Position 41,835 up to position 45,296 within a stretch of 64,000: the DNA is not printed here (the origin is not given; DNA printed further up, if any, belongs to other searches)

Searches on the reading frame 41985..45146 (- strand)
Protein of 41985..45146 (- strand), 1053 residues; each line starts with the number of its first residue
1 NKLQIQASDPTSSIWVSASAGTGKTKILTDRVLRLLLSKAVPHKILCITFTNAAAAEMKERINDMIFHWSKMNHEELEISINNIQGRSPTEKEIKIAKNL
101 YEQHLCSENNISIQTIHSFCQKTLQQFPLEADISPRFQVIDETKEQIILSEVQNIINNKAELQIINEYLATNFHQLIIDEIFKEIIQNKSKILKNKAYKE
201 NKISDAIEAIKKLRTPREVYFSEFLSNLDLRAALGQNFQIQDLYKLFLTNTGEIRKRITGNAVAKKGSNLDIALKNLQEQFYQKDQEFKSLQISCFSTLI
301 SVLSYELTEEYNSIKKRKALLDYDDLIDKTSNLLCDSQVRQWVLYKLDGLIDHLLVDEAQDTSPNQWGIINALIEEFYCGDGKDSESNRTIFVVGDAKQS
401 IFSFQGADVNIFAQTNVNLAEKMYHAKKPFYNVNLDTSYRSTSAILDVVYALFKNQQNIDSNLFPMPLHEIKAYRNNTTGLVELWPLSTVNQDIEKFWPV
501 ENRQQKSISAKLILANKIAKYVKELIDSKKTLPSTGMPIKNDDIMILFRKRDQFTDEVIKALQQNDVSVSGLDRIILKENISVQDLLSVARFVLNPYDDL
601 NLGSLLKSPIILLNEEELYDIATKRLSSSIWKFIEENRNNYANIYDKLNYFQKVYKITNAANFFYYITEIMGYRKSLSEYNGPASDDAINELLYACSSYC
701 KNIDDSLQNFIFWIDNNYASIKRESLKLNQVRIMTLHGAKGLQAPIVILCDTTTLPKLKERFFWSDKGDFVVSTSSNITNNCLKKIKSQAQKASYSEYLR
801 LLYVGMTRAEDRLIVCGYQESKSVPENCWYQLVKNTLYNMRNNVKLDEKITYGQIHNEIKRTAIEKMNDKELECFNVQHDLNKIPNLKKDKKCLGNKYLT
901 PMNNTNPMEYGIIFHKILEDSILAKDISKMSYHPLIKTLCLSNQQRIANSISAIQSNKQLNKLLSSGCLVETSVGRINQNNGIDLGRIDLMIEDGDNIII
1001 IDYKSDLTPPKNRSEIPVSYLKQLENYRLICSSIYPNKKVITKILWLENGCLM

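Call 56: search_protein_families(library=pfam, proteins=[window:41985-45146:-], max_evalue=0.00001)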
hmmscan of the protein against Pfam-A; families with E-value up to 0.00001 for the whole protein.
window:41985-45146:- (1053 aa): 4 families
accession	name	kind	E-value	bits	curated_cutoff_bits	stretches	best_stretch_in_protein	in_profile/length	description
PF00580.27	UvrD-helicase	-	2.2e-51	175.6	23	1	8-415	11-266/271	UvrD/REP helicase N-terminal domain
PF13361.12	UvrD_C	-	2.8e-25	89.9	25.6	1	434-816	2-346/350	UvrD-like helicase C-terminal domain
PF13245.12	AAA_19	-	9.6e-14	52.1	25.1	1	11-143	11-99/134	AAA domain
PF13538.12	UvrD_C_2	-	2.3e-09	37.4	27.4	0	794-815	28-51/52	UvrD-like helicase C-terminal domain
